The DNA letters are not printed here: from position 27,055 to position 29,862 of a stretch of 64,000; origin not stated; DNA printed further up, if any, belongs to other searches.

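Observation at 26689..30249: Orphan TrwB/VirD4-like coupling ATPase with a 400-aa non-canonical N-terminal extension, in a three-gene leaderless operon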

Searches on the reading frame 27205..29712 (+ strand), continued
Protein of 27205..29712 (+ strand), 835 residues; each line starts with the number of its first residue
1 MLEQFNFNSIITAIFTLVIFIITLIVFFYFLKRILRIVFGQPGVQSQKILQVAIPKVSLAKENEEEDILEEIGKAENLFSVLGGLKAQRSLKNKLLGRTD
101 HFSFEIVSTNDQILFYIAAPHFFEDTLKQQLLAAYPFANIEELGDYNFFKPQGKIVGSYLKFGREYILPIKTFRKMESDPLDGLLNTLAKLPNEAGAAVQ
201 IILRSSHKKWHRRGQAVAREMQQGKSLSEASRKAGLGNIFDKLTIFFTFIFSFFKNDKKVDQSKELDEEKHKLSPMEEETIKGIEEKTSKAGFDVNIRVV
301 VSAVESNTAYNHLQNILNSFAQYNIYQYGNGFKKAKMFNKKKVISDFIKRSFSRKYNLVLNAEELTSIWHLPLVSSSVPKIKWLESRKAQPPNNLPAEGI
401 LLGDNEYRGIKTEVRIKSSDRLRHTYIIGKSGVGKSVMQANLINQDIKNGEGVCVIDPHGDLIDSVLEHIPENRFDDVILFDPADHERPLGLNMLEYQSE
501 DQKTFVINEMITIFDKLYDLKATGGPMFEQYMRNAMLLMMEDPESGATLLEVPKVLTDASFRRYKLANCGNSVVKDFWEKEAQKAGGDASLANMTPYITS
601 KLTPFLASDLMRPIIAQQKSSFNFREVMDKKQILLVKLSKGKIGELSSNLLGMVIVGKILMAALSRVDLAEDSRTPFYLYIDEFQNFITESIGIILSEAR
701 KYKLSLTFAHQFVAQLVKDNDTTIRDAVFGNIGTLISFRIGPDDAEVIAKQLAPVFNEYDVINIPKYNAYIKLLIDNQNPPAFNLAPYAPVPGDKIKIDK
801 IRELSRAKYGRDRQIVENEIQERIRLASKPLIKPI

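Call 73: search_protein_families(library=ncbifam, proteins=[L085:8827-11565:+, L085:11578-12915:+, L085:7793-8173:+, L085:6552-7760:+], max_evalue=0.01)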
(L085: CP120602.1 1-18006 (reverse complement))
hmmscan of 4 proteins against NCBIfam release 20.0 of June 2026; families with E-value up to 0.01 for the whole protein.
L085:8827-11565:+ (913 aa): 1 family
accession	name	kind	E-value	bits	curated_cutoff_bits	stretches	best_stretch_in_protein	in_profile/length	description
NF010282.0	PRK13724.1-4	equivalog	0.0087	16.2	194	0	343-376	65-98/106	conjugal transfer protein TrbD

L085:11578-12915:+ (446 aa): 0 families

L085:7793-8173:+ (127 aa): 0 families

L085:6552-7760:+ (403 aa): 0 families

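Call 75: search_protein_families(library=pfam, proteins=[L085:8827-11565:+, L085:11578-12915:+, L085:7793-8173:+, L085:6552-7760:+], max_evalue=0.01)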
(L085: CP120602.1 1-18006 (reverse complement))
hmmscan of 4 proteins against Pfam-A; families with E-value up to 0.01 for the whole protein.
L085:8827-11565:+ (913 aa): 3 families
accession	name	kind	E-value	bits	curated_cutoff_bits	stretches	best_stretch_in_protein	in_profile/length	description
PF01935.23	DUF87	-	2.6e-09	38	23.2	1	340-596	12-211/220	Helicase HerA, central domain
PF01580.24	FtsK_SpoIIIE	-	2.1e-05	24.6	24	1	324-371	14-60/221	FtsK/SpoIIIE family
PF10412.15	TrwB_AAD_bind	-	5.9e-05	22.6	20.5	0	514-713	140-334/387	Type IV secretion-system coupling protein DNA-binding domain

L085:11578-12915:+ (446 aa): 0 families

L085:7793-8173:+ (127 aa): 0 families

L085:6552-7760:+ (403 aa): 0 families

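Call 79: get_annotated_region(hit=H13, flank=7000)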
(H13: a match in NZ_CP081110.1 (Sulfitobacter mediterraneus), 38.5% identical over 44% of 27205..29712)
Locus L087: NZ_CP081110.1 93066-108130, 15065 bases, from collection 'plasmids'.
description: Sulfitobacter mediterraneus strain M342 plasmid unnamed1, complete sequence
organism: Sulfitobacter mediterraneus (NCBI taxid 83219)
taxonomy: Bacteria; Pseudomonadota; Alphaproteobacteria; Rhodobacterales; Roseobacteraceae; Sulfitobacter; Sulfitobacter mediterraneus
host: -; source: -; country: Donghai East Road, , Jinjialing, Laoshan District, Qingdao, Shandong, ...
typing (MOB-suite, as given by PLSDB): non-mobilizable
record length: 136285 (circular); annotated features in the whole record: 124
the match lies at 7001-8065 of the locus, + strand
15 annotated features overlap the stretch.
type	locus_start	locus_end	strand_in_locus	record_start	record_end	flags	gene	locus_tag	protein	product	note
CDS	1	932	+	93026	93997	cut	repB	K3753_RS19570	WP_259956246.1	plasmid partitioning protein RepB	-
CDS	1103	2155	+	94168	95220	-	-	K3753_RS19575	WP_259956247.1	helix-turn-helix domain-containing protein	-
CDS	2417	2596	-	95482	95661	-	-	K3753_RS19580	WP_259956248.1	hypothetical protein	-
CDS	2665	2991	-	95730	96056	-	-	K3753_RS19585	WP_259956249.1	hypothetical protein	-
CDS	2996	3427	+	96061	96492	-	-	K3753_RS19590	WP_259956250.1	hypothetical protein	-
CDS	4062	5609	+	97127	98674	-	-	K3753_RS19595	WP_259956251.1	recombinase family protein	GO:0006310 - DNA recombination [Evidence IEA]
CDS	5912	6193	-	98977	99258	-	-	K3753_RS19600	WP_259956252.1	hypothetical protein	-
CDS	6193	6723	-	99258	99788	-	-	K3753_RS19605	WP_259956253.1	DUF3768 domain-containing protein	-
CDS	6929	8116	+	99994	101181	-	-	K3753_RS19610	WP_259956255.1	type IV secretion system DNA-binding domain-containing protein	-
CDS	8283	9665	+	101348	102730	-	-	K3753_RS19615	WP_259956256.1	transposase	GO:0006313 - DNA transposition [Evidence IEA]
CDS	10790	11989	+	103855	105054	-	-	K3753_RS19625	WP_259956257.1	IS91 family transposase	-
CDS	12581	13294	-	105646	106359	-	-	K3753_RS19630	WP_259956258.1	alpha/beta hydrolase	-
CDS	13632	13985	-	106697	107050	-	-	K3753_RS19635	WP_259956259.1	hypothetical protein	-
CDS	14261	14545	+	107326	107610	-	-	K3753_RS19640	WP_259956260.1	hypothetical protein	-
CDS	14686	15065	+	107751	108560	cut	-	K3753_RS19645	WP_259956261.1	GNAT family N-acetyltransferase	-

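Call 80: get_annotated_region(hit=H14, flank=7000)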
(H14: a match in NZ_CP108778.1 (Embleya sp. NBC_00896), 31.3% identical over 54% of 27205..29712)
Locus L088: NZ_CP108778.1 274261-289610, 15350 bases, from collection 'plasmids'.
description: Embleya sp. NBC_00896 plasmid unnamed2, complete sequence
organism: Embleya sp. NBC_00896 (NCBI taxid 2975961)
taxonomy: Bacteria; Actinomycetota; Actinomycetes; Kitasatosporales; Streptomycetaceae; Embleya; Embleya sp. NBC 00896
host: -; source: -; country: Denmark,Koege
typing (MOB-suite, as given by PLSDB): non-mobilizable
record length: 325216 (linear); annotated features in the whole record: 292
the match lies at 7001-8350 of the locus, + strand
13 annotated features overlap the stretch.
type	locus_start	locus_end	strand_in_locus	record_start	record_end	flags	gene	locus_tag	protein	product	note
CDS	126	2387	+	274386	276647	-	-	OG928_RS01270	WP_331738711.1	hypothetical protein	-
CDS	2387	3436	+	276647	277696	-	-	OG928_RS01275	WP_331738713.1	PrgI family protein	-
CDS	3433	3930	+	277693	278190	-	-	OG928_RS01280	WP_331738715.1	XF1762 family protein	-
CDS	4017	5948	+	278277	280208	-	-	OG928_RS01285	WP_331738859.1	ATP-binding protein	-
CDS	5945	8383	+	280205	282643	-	-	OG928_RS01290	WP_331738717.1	type IV secretory system conjugative DNA transfer family protein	-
CDS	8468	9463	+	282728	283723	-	-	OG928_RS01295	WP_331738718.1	replication-relaxation family protein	-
CDS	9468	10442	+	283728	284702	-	-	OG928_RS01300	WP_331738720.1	NlpC/P60 family protein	-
CDS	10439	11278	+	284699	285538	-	-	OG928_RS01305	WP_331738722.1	hypothetical protein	-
CDS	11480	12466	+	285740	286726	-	-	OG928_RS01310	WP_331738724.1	hypothetical protein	-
CDS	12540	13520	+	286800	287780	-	-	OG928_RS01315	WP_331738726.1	hypothetical protein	-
CDS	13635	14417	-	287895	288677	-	-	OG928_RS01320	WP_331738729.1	helix-turn-helix domain-containing protein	-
CDS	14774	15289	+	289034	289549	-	-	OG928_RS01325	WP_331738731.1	hypothetical protein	-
CDS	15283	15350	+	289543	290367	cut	-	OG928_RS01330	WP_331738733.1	hypothetical protein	-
